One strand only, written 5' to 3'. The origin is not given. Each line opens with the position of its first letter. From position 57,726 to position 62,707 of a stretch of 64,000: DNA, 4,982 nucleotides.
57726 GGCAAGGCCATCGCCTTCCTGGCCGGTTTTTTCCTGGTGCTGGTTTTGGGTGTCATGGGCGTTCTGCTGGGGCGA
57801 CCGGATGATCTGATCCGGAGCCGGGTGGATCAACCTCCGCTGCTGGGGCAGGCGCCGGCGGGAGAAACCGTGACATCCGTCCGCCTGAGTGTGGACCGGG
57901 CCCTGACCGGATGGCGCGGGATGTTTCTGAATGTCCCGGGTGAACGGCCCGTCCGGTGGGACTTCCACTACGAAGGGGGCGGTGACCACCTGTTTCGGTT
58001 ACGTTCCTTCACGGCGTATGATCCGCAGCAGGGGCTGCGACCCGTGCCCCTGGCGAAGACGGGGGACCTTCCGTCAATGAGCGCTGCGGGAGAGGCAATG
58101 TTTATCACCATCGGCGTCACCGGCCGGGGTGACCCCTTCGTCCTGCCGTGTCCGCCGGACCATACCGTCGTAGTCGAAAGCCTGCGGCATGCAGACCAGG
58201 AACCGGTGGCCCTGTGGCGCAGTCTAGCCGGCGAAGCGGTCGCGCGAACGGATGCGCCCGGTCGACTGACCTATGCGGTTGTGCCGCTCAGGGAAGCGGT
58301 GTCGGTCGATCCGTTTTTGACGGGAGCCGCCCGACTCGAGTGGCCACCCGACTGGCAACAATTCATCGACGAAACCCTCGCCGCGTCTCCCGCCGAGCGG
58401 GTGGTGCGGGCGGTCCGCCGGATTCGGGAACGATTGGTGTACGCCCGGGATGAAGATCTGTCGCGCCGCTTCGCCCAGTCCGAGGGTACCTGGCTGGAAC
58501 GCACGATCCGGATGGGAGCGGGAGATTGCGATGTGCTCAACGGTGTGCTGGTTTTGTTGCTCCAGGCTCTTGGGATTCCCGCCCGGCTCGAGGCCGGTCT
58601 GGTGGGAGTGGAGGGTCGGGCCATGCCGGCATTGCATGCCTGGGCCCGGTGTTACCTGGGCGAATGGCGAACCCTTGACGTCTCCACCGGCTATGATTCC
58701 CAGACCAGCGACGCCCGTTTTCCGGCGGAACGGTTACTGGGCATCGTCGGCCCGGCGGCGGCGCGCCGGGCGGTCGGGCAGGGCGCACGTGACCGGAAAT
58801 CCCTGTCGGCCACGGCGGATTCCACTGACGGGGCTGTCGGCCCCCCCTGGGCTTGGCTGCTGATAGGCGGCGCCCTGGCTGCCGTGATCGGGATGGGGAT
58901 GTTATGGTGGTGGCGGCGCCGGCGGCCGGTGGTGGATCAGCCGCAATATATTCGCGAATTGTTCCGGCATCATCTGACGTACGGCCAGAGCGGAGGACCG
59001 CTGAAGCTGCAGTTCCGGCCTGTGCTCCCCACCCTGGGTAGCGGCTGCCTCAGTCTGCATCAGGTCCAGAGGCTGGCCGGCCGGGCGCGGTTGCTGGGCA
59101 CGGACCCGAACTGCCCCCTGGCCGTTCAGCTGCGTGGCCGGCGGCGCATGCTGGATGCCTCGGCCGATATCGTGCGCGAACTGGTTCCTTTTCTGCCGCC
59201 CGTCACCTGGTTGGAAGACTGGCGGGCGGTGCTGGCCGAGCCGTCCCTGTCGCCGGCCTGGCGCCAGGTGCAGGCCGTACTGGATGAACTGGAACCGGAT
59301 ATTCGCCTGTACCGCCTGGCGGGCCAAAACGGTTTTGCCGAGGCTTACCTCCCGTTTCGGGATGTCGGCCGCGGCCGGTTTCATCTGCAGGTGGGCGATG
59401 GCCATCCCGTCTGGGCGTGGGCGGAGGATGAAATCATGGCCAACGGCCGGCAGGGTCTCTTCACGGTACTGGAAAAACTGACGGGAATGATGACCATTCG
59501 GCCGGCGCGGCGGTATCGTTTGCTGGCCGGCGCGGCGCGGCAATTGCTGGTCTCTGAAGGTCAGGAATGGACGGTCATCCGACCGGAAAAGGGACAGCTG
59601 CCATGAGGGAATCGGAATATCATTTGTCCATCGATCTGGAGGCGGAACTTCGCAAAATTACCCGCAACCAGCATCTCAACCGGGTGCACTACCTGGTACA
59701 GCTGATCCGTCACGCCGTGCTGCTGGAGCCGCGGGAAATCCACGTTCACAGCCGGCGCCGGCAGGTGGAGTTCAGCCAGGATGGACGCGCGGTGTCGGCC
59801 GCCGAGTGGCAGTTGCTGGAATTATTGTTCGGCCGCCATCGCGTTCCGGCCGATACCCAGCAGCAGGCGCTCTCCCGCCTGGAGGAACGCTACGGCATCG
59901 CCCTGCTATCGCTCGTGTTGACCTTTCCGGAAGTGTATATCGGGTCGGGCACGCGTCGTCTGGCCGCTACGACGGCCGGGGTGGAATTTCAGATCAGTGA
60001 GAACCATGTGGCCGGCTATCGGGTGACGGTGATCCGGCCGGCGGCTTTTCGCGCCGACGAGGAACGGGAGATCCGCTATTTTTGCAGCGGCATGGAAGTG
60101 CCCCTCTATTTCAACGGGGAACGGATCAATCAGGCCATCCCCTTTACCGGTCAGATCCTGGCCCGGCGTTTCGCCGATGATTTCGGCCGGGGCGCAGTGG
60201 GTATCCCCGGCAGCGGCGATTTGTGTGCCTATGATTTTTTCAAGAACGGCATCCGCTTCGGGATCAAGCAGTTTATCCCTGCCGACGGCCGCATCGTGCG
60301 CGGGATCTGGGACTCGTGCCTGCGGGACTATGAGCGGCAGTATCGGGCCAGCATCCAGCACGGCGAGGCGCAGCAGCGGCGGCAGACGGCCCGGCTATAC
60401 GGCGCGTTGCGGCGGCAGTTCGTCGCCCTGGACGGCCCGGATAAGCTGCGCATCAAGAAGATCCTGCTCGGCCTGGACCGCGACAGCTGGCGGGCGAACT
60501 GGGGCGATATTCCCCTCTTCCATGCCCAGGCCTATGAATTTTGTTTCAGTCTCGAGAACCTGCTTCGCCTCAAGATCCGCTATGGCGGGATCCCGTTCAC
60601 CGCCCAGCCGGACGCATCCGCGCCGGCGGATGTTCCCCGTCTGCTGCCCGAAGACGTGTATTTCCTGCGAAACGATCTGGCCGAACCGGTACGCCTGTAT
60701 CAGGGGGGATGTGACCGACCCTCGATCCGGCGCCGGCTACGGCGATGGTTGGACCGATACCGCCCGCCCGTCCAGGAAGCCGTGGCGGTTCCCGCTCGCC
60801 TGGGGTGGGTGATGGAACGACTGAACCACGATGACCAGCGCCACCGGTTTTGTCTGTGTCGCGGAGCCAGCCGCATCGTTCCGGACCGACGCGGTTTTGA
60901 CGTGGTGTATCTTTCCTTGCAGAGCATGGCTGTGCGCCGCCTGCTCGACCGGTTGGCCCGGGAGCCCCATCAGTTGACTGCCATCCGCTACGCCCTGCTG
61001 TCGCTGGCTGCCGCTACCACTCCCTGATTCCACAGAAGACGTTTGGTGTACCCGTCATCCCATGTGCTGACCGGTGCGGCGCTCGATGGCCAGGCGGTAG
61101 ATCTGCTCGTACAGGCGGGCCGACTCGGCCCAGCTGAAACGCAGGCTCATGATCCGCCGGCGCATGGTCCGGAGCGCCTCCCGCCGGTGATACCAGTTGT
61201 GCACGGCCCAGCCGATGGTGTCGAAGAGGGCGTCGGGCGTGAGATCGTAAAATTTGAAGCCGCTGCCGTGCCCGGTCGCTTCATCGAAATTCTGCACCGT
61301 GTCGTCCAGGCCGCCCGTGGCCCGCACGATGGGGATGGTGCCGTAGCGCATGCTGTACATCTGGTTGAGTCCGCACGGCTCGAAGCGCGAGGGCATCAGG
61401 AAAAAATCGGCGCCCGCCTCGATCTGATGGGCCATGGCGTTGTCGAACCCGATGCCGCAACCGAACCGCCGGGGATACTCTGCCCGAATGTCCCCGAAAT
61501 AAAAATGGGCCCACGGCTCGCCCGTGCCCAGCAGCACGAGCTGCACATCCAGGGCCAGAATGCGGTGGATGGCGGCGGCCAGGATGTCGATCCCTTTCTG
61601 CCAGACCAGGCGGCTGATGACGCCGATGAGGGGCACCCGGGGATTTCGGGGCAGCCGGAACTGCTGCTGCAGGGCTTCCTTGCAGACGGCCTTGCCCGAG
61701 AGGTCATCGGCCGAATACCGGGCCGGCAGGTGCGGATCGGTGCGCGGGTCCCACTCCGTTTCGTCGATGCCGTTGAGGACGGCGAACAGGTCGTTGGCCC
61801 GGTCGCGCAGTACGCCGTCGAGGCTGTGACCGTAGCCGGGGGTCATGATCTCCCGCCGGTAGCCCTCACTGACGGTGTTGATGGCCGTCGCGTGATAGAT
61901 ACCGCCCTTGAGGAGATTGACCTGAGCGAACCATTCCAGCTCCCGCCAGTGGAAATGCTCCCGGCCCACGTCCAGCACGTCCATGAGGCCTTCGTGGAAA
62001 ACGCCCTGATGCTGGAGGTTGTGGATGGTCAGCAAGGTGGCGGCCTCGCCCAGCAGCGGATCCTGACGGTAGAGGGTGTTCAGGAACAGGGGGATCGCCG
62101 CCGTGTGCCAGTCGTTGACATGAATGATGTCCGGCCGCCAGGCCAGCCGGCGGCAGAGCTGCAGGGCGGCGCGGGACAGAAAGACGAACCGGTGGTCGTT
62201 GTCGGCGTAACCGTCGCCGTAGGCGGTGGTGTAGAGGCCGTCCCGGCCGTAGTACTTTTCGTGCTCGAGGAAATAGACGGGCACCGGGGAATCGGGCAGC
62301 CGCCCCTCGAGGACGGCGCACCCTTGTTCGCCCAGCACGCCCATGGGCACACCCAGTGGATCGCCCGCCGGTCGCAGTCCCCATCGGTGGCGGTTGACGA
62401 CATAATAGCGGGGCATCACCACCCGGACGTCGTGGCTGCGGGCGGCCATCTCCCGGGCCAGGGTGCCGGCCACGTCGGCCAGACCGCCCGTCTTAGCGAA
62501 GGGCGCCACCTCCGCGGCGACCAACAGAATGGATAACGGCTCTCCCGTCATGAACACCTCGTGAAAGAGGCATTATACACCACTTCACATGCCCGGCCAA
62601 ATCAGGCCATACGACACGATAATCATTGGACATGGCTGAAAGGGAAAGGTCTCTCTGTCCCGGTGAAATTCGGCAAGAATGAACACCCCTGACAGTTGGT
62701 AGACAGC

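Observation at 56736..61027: Two-gene module: membrane GHKL (Hsp90/MORC-like) ATPase fused to a transglutaminase-like core, coupled to a degenerate GHKL paralogue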

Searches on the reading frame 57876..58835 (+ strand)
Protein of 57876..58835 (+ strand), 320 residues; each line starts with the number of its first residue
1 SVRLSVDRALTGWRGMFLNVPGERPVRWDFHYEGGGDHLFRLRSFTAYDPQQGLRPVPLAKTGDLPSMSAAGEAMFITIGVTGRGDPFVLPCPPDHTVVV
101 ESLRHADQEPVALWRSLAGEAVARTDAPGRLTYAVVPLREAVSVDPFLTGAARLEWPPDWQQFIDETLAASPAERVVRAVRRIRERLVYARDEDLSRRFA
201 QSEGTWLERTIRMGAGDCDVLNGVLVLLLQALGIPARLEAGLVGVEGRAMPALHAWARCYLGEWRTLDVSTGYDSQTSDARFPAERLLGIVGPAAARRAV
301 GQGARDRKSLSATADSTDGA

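Call 73: search_solved_structures(query=window:57876-58835:+, max_evalue=1, show_alignments=1)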
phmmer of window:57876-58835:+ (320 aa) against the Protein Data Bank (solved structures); distinct sequences matched with E-value up to 1: 4.
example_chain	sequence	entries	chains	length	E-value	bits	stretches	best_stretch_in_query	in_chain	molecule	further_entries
3p3q_A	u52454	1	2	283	0.12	14.7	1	161-216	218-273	MmoQ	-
4v4n_Ak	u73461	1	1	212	0.47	12.8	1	204-246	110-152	50S ribosomal protein P0/L10E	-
3a1y_G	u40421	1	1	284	0.57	12.5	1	204-246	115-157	Acidic ribosomal protein P0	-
4v6u_Bk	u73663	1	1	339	0.97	11.8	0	204-246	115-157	Acidic ribosomal protein P0 homolog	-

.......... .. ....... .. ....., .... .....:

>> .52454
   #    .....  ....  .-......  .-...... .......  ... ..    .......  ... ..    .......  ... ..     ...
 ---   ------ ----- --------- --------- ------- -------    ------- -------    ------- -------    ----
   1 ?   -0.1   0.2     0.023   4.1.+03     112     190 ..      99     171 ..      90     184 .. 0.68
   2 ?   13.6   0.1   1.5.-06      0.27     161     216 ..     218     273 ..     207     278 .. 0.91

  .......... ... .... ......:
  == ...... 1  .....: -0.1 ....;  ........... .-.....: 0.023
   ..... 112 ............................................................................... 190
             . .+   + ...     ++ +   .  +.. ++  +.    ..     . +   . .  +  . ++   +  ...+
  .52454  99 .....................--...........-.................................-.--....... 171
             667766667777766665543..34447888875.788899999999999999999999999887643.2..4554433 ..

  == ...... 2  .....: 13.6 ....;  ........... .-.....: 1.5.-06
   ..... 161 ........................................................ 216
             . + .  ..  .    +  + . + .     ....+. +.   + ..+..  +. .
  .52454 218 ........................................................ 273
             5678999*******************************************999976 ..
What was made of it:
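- Tried and rejected: It gave nothing (call 73).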

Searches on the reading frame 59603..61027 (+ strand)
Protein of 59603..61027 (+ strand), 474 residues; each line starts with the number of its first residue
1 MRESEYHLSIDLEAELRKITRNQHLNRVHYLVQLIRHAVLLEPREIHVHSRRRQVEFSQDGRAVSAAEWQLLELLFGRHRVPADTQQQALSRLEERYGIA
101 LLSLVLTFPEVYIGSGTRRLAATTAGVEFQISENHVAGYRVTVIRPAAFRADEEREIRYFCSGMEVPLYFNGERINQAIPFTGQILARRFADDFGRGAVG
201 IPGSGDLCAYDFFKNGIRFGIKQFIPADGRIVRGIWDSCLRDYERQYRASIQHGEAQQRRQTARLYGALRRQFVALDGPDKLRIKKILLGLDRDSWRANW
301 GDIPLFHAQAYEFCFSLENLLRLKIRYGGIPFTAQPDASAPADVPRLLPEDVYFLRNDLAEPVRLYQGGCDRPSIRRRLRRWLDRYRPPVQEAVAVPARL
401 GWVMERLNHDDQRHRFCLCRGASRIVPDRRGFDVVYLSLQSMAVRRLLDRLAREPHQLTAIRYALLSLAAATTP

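Call 3: search_protein_families(library=pfam, proteins=[window:59603-61027:+], max_evalue=0.1)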
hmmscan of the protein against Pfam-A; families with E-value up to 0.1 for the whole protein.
window:59603-61027:+ (474 aa): 0 families

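Call 4: search_protein_families(library=ncbifam, proteins=[window:59603-61027:+], max_evalue=0.1)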
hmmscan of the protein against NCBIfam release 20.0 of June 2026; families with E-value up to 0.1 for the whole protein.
window:59603-61027:+ (474 aa): 0 families

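Call 7: find_homologous_proteins(query=window:59603-61027:+)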
Query window:59603-61027:+ (474 aa): 5 proteins with E <= 0.001 among 8000 candidates.
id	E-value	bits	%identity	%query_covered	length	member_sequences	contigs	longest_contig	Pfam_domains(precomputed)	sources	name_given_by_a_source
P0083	0.0e+0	1077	100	100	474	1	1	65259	-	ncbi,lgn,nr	ncbi:MAG: hypothetical protein JXQ27_09600 [Acidobacteria bacterium]|nr:hypothetical protein [Acidob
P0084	6.0e-234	795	76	99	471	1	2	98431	-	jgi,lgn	-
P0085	2.4e-197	675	65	99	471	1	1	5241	-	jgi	jgi:hypothetical protein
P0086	1.8e-72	263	36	98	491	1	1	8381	-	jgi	-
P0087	1.8e-61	227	47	53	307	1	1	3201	-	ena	-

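Call 20: search_protein_families(library=padloc, proteins=[window:59603-61027:+], max_evalue=0.1)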
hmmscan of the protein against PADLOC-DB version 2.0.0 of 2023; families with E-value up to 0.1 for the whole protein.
window:59603-61027:+ (474 aa): 0 families

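Call 21: find_homologous_proteins(query=A1)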
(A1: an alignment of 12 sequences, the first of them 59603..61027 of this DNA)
Query A1 (12 sequences) (474 aa, profile of the alignment): 7 proteins with E <= 0.001 among 8000 candidates.
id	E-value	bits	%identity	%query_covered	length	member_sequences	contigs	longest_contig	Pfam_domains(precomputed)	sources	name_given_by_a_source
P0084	6.3e-208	709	76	99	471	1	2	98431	-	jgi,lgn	-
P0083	1.1e-205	702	100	100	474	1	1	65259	-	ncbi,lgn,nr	ncbi:MAG: hypothetical protein JXQ27_09600 [Acidobacteria bacterium]|nr:hypothetical protein [Acidob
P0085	1.9e-199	681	65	99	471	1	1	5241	-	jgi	jgi:hypothetical protein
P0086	1.0e-170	587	36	98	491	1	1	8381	-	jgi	-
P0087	4.3e-111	390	47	53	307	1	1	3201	-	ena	-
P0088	4.2e-105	370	50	2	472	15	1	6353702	-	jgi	jgi:hypothetical protein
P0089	8.2e-12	63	75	5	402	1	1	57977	-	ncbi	-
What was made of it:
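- Tried and rejected: It found only 5 proteins with the single sequence and 7 with the 12-sequence profile (calls 7, 21).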

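Call 34: predict_structure(alignment_id=A4)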
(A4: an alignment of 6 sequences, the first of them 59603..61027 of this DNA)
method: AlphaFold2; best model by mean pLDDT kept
length: 474 residues; sequences in the alignment: 6
mean_pLDDT: 59.0   pTM: 0.41
mean pLDDT of the five models: 59.0, 57.3, 55.9, 55.7, 55.1
residues with pLDDT >= 90: 45; 70-90: 124; 50-70: 97; < 50: 208
segments of 3 or more residues with pLDDT < 50: 1-26, 178-300, 306-315, 325-331, 357-393, 429-431
pLDDT, mean of each block of 10 residues (from residue 1): 36 43 48 74 89 90 92 79 71 66 77 95 87 90 74 61 71 66 30 28 34 38 38 35 38 38 38 42 44 42 46 50 47 53 56 49 30 39 39 59 76 74 67 75 88 84 86 60
secondary structure, 60 per line:
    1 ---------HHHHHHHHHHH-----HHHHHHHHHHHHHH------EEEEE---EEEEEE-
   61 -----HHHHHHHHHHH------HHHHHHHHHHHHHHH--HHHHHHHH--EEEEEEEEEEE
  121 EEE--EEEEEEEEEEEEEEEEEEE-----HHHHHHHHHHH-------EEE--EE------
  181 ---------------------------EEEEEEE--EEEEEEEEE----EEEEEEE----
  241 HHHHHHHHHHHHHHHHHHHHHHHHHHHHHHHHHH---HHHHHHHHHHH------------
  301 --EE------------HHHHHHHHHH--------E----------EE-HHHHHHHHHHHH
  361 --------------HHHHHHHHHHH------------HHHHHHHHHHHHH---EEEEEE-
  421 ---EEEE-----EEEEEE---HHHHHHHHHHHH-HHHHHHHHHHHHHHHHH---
elements in order: H10-20 H26-39 E46-50 E54-59 H66-76 H83-97 H100-107 E110-123 E126-144 H150-160 E168-170 E208-214 E217-225 E230-236 H241-274 H278-288 H317-326 H349-360 H375-385 H398-410 E414-419 E424-427 E433-438 H442-453 H455-471
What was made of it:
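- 60446..61018 (+): ORF2 C-terminal domain (residues 282-472). It is homologous to the ORF1 C-terminal domain and resembles the HtpG C-terminal dimerisation domain. Model pLDDT is 75-88 for residues 400-470 (call 34).
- The ORF2 model is poor for residues 178-395 (pLDDT <50, call 34).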

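Call 49: search_protein_representatives(alignment_id=A4)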
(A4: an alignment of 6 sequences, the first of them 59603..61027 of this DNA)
Query: 6 sequences, 469 profile positions. Proteins with E-value up to 0.001 (for the whole library): 459; up to 1e-10: 297; up to 1e-30: 61. The best 150 are listed.
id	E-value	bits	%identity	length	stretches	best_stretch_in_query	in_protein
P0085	5.8e-232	786.9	-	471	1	2-466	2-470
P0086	5.5e-204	694.7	-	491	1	1-469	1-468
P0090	1.6e-126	439.2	-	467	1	5-467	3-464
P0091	3.2e-122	425.1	-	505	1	5-467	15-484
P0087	3.0e-121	421.9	-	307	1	1-286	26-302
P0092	1.0e-120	420.1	-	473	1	1-465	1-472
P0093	8.1e-120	417.2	-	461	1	5-465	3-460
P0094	2.6e-119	415.5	-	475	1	7-464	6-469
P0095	3.5e-119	415.1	-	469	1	6-465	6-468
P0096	7.4e-118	410.7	-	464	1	4-467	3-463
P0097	3.3e-117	408.6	-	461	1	5-465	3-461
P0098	1.2e-116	406.7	-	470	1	4-465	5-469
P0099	8.0e-115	400.7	-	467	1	5-467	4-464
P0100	1.3e-114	400.0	-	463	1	3-466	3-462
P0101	1.6e-113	396.4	-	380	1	1-364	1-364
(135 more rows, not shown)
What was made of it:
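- The family has 459 representatives at 50% clustering (call 49).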

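Call 103: search_protein_families(library=pfam, alignment_id=A6, max_evalue=0.01)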
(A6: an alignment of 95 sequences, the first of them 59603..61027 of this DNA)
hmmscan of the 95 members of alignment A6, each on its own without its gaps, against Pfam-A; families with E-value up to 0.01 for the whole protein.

A. member 1, window:59603-61027:+ (474 aa): 0 families

B. families by the number of members that match (of 95 scanned): 5 families
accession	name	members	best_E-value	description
PF02518.31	HATPase_c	7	0.00098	Histidine kinase-, DNA gyrase B-, and HSP90-like ATPase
PF13589.12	HATPase_c_3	6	0.00052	Histidine kinase-, DNA gyrase B-, and HSP90-like ATPase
PF05402.18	PqqD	1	0.00094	Coenzyme PQQ synthesis protein D (PqqD)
PF20204.3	DUF6566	1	0.0037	Domain of unknown function (DUF6566)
PF12867.12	DinB_2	1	0.0098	DinB superfamily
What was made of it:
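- No Pfam model recognises it (calls 3, 103).
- Tried and rejected: Only 6-7 gave weak HATPase hits and there was no other recurrent family (call 103).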

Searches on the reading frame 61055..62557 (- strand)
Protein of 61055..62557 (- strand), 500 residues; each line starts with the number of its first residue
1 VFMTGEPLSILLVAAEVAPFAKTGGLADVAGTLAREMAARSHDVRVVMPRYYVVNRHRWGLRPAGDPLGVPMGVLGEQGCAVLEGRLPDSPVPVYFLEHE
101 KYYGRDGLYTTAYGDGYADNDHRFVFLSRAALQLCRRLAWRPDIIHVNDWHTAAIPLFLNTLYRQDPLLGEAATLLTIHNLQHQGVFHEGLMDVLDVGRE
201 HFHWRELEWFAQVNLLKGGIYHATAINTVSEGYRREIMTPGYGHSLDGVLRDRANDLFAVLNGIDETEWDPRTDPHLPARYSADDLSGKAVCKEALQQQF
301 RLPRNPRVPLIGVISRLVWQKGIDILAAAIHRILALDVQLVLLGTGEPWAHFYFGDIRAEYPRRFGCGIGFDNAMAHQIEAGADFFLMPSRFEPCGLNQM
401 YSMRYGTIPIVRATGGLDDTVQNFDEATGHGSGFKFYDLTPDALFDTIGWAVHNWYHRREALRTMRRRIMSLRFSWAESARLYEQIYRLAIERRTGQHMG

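Call 3: search_protein_families(library=pfam, proteins=[window:61055-62557:-], max_evalue=0.1)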
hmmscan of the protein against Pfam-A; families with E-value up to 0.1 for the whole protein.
window:61055-62557:- (500 aa): 6 families
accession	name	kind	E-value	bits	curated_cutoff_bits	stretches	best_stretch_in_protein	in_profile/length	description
PF08323.17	Glyco_transf_5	-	2.2e-78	263.7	22.7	1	10-251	2-238/239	Starch synthase catalytic domain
PF00534.26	Glycos_transf_1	-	7.8e-11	42.3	26.4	1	299-460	6-163/172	Glycosyl transferases group 1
PF13692.12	Glyco_trans_1_4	-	1.3e-08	35.7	27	1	309-448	2-136/142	Glycosyl transferases group 1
PF13439.12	Glyco_transf_4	-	1.3e-05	25.7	28.5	2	126-238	59-149/170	Glycosyltransferase Family 4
PF13579.12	Glyco_trans_4_4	-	2.6e-05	25.1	29.7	1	24-236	1-141/158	Glycosyl transferase 4-like domain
PF20706.3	GT4-conflict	-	0.0049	16.4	26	0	318-481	209-383/385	Family 4 Glycosyltransferase in conflict systems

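Call 4: search_protein_families(library=ncbifam, proteins=[window:61055-62557:-], max_evalue=0.1)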
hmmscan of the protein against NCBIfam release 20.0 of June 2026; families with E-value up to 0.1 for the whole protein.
window:61055-62557:- (500 aa): 20 families
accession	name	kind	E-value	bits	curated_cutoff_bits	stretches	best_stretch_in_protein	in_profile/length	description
TIGR02095.1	glgA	subfamily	9e-161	535.7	328.45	1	9-488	2-475/477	glycogen/starch synthase, ADP-glucose type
NF001903.0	PRK00654.2-2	equivalog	6.3e-159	529.7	616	1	8-493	1-481/482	glycogen synthase GlgA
NF001898.0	PRK00654.1-1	equivalog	3.5e-147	490.9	603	1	9-488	2-473/477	glycogen synthase GlgA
NF001899.0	PRK00654.1-2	equivalog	6.4e-142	473.3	459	1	9-488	2-473/478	glycogen synthase GlgA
NF001901.0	PRK00654.1-5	equivalog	1.2e-116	390.2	649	1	9-497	25-498/502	glycogen synthase GlgA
NF001900.0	PRK00654.1-3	equivalog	7.9e-113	377.4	509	1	9-494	2-458/481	glycogen synthase GlgA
NF010699.0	PRK14099.1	equivalog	1.1e-111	373.7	762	1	7-494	3-483/485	glycogen synthase GlgA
NF001906.0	PRK00654.2-5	equivalog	5.5e-109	365.3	870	1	4-491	2-484/485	glycogen synthase GlgA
NF001905.0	PRK00654.2-4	subfamily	8.7e-105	351.1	560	1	9-489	2-485/489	glycogen synthase GlgA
NF010698.0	PRK14098.1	equivalog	1.9e-96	323.7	754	1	8-489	6-485/489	starch synthase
NF001902.0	PRK00654.2-1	equivalog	6e-87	292.2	845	1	10-488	3-487/492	glycogen synthase GlgA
NF001904.0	PRK00654.2-3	equivalog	5.9e-53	180.2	577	1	10-439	3-422/475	glycogen synthase GlgA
TIGR02149.1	glgA_Coryne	subfamily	1.4e-08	34.2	302.4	1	217-488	139-388/391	glycogen synthase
NF038295.1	EPS_HpsP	equivalog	8.7e-06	25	550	1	293-487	194-384/388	hormogonium polysaccharide biosynthesis glycosyltransferase HpsP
NF047684.1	TeichurnBiosyTuaC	equivalog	0.00077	18.5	550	1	276-393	189-300/391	teichuronic acid biosynthesis protein TuaC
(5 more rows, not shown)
